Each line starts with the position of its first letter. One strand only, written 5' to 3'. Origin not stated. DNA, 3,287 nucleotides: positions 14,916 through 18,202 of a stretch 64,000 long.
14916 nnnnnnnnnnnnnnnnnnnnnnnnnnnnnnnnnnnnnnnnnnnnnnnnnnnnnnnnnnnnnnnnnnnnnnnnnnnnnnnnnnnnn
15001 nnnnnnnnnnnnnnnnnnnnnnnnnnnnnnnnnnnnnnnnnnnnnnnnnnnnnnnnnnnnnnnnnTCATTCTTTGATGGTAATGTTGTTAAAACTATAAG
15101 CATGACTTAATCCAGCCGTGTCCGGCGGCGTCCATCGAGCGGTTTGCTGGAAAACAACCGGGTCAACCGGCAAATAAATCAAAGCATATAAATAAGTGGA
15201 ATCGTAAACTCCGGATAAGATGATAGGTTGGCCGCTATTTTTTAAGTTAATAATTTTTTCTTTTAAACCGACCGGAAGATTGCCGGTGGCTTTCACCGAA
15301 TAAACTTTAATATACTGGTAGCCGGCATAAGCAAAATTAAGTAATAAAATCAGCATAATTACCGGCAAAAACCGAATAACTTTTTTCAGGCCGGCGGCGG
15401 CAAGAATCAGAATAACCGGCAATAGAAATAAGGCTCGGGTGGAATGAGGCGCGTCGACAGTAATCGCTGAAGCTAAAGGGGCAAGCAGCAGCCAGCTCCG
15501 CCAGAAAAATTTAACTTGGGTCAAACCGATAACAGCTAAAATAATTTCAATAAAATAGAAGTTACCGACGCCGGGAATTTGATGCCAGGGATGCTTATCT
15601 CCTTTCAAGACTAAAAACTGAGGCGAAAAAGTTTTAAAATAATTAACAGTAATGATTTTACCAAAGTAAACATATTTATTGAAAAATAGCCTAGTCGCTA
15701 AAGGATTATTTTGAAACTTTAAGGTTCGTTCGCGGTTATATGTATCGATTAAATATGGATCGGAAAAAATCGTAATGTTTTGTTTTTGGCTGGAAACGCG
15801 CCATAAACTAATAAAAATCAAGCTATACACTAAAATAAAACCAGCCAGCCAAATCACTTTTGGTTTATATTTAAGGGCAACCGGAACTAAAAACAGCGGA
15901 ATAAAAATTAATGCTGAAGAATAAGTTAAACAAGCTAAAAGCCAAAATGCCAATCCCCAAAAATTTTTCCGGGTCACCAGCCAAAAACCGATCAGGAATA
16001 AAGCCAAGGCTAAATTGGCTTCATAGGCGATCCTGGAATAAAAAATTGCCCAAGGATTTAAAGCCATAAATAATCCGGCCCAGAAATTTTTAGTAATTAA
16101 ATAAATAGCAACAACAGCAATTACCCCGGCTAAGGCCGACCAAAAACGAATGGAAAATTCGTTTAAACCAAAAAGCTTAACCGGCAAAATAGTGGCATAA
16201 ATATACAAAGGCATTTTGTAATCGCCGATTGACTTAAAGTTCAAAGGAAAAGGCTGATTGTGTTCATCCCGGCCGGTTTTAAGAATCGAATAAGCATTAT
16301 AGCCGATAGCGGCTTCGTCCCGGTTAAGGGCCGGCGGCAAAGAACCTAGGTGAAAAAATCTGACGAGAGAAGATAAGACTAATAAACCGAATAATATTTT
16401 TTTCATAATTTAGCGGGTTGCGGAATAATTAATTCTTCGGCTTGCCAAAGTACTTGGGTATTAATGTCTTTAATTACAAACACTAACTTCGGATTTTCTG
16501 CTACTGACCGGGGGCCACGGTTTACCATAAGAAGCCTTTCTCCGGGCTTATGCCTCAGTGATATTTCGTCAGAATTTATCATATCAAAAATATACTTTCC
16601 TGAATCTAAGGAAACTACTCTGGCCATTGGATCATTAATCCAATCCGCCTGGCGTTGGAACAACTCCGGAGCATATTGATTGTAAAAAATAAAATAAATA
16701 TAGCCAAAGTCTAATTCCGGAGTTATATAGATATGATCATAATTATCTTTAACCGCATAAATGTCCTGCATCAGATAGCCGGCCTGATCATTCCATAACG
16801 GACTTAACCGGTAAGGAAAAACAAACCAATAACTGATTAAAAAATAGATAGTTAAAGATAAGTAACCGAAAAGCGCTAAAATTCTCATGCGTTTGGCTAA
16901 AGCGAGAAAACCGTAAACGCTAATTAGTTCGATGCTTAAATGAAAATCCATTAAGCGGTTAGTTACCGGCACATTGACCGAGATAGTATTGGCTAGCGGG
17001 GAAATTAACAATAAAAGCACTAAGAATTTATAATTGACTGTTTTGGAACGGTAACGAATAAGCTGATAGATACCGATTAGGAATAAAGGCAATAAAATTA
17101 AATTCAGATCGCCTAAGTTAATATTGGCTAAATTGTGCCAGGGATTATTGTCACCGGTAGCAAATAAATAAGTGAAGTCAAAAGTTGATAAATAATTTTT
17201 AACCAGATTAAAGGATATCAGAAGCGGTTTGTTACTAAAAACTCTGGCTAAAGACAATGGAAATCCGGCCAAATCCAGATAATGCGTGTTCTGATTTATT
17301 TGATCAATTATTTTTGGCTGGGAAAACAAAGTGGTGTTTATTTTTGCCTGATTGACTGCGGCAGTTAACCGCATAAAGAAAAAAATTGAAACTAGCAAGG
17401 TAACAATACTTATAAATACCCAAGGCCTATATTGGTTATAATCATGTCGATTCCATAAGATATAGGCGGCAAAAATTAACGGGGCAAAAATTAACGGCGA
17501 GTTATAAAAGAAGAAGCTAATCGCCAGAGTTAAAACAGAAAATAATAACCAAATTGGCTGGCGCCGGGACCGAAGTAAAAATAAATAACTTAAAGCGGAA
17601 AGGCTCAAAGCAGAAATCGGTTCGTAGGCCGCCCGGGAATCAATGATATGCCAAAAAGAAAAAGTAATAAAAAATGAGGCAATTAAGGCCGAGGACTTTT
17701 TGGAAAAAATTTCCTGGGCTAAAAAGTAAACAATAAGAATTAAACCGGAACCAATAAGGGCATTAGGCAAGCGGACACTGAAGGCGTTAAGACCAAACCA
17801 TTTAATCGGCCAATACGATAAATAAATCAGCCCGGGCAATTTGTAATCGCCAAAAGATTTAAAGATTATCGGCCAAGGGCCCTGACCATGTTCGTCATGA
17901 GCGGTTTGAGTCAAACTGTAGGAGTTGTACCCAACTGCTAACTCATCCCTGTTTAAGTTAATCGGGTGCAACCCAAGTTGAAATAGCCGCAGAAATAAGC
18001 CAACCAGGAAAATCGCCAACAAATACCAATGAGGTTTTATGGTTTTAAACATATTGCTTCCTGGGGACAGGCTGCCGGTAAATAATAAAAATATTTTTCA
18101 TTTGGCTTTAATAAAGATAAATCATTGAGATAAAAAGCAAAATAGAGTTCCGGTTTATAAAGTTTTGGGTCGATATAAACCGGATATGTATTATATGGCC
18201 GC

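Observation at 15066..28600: Six diverged tandem paralogs of one PMT_2/ArnT-like GT-C family, one with the loop-1 DE motif changed to EE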

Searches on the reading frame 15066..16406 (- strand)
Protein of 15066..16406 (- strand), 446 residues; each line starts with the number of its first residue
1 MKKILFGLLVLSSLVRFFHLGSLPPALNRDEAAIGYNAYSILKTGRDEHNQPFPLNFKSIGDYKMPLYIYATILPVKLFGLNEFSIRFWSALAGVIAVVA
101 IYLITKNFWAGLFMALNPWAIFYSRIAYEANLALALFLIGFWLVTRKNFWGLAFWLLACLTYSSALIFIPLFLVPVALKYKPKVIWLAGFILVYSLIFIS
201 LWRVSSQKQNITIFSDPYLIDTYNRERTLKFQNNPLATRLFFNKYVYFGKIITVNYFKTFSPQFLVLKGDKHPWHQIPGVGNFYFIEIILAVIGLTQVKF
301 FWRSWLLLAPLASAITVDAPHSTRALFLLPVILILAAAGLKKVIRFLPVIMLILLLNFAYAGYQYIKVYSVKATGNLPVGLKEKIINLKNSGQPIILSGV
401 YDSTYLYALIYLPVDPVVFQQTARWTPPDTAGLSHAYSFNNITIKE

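Call 3: search_protein_families(library=pfam, proteins=[window:15066-16406:-], max_evalue=0.01)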
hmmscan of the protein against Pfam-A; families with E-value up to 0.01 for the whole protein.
window:15066-16406:- (446 aa): 1 family
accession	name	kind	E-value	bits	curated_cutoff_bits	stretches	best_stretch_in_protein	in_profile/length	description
PF14897.12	EpsG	-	2.2e-06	27.5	30.1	1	76-254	57-241/326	EpsG family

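Call 56: search_protein_families(library=pfam, proteins=[window:15066-16406:-], max_evalue=5)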
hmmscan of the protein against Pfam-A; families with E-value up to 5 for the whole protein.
window:15066-16406:- (446 aa): 1 family
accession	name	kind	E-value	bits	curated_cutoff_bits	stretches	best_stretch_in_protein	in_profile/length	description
PF14897.12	EpsG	-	2.2e-06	27.5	30.1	1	76-254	57-241/326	EpsG family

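Call 67: search_protein_representatives(alignment_id=A1)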
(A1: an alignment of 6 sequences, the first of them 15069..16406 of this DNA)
Query: 6 sequences, 471 profile positions. Proteins with E-value up to 0.001 (for the whole library): 24002; up to 1e-10: 12581; up to 1e-30: 5624. The best 150 are listed.
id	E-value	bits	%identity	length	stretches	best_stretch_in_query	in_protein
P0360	1.1e-142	492.8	-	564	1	4-462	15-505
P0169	5.4e-140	483.9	-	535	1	3-460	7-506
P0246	1.8e-137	475.5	-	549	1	4-468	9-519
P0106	2.4e-136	471.8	-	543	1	2-468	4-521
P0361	4.1e-134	464.5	-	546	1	2-464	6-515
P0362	1.7e-132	459.1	-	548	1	3-466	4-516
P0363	7.4e-132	457.0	-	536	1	1-467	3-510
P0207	2.0e-131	455.6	-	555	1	4-460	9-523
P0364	2.3e-130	452.1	-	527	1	1-467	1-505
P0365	7.1e-130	450.5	-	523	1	1-454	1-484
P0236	2.1e-128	445.7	-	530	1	2-462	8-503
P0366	3.4e-128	445.0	-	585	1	4-466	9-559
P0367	7.4e-128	443.8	-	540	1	2-467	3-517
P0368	1.2e-127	443.1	-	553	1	3-466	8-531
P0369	1.1e-126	440.0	-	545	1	3-449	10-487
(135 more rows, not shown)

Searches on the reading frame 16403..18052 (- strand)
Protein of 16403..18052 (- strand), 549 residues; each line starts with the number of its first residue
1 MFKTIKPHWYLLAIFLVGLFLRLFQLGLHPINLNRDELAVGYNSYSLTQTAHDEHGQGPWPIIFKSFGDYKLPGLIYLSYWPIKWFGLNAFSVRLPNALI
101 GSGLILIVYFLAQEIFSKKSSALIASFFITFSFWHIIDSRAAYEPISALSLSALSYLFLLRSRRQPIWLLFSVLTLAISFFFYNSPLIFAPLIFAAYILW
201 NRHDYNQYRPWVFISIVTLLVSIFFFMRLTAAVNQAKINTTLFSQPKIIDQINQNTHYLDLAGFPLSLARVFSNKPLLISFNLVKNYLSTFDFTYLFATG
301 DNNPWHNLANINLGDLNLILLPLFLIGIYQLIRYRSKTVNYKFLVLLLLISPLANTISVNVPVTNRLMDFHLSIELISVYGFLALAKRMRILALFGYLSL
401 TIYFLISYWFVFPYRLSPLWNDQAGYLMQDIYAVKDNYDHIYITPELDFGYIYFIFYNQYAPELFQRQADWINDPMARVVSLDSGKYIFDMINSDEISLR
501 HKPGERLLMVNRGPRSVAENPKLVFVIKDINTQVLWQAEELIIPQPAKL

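Call 3: search_protein_families(library=pfam, proteins=[window:16403-18052:-], max_evalue=0.01)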
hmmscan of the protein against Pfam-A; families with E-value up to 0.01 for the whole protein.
window:16403-18052:- (549 aa): 2 families
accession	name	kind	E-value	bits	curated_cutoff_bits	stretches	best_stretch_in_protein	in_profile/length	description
PF13231.12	PMT_2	-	2e-07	31.8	26.1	1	85-222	16-155/160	Dolichyl-phosphate-mannose-protein mannosyltransferase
PF02366.24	PMT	-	1.7e-05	25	22.7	1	14-221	3-220/245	Dolichyl-phosphate-mannose-protein mannosyltransferase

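Call 14: search_protein_families(library=ncbifam, proteins=[window:16406-18052:-], max_evalue=0.001)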
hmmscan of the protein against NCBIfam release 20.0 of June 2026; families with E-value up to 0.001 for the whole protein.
window:16406-18052:- (549 aa): 0 families

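Call 49: find_homologous_proteins(query=window:16406-18052:-, max_evalue=0.00001)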
Query window:16406-18052:- (549 aa): 146 proteins with E <= 0.00001 among 8000 candidates; the best 120 are listed.
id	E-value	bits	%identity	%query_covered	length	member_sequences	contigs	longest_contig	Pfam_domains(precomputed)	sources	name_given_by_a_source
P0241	0.0e+0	1187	97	100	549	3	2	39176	PF02366.25,PF13231.13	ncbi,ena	ncbi:MAG: glycosyltransferase family 39 protein [Patescibacteria group bacterium]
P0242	2.4e-286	969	77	100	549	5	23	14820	-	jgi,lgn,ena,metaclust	metaclust:\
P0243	1.2e-282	957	77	100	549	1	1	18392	PF02366.25,PF13231.13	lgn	-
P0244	8.9e-281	951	75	100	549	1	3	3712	-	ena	-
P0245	6.2e-275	931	74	100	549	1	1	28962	PF13231.13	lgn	-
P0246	2.6e-263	893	71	100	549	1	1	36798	PF13231.13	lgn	-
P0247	1.0e-256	871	71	96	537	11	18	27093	PF02366.25,PF13231.13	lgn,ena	-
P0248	3.0e-184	632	54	98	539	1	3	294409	PF02366.25,PF13231.13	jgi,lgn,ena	-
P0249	4.6e-176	605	73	66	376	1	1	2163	PF02366.25,PF13231.13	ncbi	ncbi:hypothetical protein COX09_02395, partial [Candidatus Beckwithbacteria bacterium CG23_combo_of_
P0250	4.5e-138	480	43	98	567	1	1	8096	PF02366.25,PF13231.13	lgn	-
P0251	5.0e-93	331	36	93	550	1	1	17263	PF13231.13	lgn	-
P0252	5.6e-90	321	35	95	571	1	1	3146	PF02366.25,PF13231.13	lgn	-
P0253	9.4e-90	320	37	96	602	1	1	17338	PF02366.25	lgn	-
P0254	1.5e-88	316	36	97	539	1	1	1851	PF13231.13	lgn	-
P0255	6.4e-88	314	36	97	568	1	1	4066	-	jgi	jgi:4-amino-4-deoxy-L-arabinose transferase-like glycosyltransferase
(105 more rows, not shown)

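Call 70: list_cluster_members(proteins=[P0241, P0122, P0148])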
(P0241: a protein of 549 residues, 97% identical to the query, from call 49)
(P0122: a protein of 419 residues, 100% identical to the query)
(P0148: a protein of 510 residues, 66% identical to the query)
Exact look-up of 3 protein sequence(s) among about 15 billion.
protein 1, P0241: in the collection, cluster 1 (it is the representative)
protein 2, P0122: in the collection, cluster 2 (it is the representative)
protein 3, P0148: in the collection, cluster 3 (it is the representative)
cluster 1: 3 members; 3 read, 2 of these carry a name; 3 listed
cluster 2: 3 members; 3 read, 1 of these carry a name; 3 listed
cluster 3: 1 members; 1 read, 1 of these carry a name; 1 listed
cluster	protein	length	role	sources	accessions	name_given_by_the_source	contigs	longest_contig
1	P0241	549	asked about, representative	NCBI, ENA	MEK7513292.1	MAG: glycosyltransferase family 39 protein [Patescibacteria group bacterium]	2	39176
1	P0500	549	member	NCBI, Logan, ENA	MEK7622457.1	MAG: glycosyltransferase family 39 protein [Patescibacteria group bacterium]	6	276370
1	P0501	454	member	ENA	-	-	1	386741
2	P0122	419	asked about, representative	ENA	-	-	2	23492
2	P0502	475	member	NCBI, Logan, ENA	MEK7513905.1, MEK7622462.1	MAG: phospholipid carrier-dependent glycosyltransferase [Patescibacteria group bacterium]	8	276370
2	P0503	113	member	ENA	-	-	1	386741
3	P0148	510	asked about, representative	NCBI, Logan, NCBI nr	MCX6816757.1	MAG: glycosyltransferase family 39 protein [Candidatus Beckwithbacteria bacterium] | glycosyltransferase family 39 protein [Candidatus Beckwithbacteria bacterium]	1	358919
